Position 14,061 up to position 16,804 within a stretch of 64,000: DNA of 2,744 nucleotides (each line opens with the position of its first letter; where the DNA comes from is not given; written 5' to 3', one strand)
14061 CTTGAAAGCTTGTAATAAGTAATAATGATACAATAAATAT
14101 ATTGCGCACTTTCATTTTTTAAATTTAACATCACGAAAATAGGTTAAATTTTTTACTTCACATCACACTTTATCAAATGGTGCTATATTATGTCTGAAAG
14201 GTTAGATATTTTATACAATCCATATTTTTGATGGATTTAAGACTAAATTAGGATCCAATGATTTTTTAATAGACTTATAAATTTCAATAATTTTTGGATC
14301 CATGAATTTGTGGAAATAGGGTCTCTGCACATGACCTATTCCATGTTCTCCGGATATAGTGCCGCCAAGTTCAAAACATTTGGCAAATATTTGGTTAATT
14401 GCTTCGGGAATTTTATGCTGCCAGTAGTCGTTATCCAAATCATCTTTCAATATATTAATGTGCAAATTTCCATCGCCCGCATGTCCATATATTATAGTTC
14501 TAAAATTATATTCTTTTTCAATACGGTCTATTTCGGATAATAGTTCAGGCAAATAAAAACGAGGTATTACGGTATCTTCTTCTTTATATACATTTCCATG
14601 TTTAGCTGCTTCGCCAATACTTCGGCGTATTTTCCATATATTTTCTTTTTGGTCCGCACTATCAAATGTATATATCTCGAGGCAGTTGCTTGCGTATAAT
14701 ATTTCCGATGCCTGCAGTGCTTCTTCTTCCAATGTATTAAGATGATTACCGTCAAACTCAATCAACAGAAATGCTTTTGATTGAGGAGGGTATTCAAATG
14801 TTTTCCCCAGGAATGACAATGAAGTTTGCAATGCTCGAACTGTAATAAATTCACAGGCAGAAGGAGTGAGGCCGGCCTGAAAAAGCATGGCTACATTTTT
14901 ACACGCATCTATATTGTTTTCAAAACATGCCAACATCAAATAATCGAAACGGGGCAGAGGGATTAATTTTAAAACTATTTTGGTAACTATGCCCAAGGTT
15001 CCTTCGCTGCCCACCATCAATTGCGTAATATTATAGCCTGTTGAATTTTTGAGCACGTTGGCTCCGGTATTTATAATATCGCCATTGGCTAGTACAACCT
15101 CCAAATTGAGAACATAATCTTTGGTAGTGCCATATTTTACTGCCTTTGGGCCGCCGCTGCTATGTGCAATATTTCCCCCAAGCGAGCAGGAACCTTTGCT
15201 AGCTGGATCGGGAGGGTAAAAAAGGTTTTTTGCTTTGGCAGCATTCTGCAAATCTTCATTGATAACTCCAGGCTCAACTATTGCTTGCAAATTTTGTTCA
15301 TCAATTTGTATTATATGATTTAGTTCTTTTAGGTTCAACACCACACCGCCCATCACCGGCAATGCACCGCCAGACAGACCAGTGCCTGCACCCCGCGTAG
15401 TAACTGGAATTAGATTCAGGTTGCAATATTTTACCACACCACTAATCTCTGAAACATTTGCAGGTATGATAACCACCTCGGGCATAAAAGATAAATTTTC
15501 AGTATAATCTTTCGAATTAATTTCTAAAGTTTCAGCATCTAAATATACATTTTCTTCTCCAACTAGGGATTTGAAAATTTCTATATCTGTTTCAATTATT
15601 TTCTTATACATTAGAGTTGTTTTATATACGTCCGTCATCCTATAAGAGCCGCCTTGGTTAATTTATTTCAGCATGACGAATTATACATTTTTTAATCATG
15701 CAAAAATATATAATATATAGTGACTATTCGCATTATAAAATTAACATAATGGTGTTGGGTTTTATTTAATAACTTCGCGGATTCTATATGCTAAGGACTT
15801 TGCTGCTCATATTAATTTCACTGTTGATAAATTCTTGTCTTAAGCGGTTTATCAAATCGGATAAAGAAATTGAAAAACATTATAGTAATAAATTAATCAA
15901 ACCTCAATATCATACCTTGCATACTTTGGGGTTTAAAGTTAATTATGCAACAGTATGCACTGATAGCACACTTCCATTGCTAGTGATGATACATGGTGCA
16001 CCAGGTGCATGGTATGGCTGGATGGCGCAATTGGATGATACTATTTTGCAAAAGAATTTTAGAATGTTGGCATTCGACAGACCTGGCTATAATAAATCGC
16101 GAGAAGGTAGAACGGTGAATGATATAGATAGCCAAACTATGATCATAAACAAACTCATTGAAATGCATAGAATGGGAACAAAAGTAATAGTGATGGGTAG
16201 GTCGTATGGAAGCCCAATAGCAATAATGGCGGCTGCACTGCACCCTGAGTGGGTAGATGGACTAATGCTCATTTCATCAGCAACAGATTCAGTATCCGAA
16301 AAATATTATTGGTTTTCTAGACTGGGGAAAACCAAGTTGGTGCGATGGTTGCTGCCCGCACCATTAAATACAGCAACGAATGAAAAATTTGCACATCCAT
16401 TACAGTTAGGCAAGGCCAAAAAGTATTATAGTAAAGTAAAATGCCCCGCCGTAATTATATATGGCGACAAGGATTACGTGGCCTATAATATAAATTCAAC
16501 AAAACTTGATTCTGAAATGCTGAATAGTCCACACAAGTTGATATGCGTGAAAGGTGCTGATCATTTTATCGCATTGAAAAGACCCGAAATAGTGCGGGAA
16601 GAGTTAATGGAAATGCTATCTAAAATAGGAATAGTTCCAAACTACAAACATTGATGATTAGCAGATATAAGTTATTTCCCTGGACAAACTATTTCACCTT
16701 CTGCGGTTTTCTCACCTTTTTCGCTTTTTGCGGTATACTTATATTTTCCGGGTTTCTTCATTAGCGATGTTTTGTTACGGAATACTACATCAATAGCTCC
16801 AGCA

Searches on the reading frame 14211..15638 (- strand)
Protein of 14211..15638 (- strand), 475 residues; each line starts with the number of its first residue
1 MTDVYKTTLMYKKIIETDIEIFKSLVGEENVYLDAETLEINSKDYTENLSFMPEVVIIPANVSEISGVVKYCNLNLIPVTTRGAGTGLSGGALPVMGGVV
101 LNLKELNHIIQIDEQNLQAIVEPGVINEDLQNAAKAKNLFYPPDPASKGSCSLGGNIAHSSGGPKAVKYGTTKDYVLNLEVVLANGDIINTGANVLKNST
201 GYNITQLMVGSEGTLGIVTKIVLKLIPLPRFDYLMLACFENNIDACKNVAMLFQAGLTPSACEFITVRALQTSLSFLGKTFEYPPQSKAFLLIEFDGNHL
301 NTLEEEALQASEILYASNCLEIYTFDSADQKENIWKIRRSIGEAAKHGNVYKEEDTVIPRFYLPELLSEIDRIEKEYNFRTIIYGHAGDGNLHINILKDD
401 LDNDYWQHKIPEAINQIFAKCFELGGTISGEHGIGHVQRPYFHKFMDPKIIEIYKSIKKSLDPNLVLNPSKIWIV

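Call 60: search_protein_families(library=pfam, proteins=[window:14211-15638:-], max_evalue=0.001)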
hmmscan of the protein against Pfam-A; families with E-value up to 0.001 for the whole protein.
window:14211-15638:- (475 aa): 2 families
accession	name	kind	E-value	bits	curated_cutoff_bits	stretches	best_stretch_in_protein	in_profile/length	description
PF02913.24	FAD-oxidase_C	-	1.6e-52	179.1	21.2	1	229-472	2-248/248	FAD linked oxidases, C-terminal domain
PF01565.28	FAD_binding_4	-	5e-41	140.1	26.4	1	53-191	1-138/139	FAD binding domain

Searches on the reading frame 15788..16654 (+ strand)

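Call 60: search_protein_families(library=pfam, proteins=[window:15788-16654:+], max_evalue=0.001)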
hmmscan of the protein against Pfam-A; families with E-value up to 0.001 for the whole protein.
window:15788-16654:+ (288 aa): 7 families
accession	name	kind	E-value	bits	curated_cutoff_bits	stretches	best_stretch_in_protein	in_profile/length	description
PF00561.26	Abhydrolase_1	-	9.6e-18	65.2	25.8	1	63-167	1-110/245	alpha/beta hydrolase fold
PF12146.15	Hydrolase_4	-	1.7e-11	44.3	27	1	64-179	6-125/239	Serine aminopeptidase, S33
PF12697.13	Abhydrolase_6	-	2.1e-09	38.8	26.3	1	65-269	1-214/217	Alpha/beta hydrolase family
PF06342.18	DUF1057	-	4.9e-07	29.5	21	1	33-194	5-165/297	Alpha/beta hydrolase of unknown function (DUF1057)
PF20408.4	Abhydrolase_11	-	1e-06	29.1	27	0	64-160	4-103/193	Alpha/beta hydrolase domain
PF01738.24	DLH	-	0.00071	19.7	21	0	202-267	127-194/217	Dienelactone hydrolase family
PF20434.5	BD-FAE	-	0.00097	19.1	26.8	0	58-241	9-212/215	BD-FAE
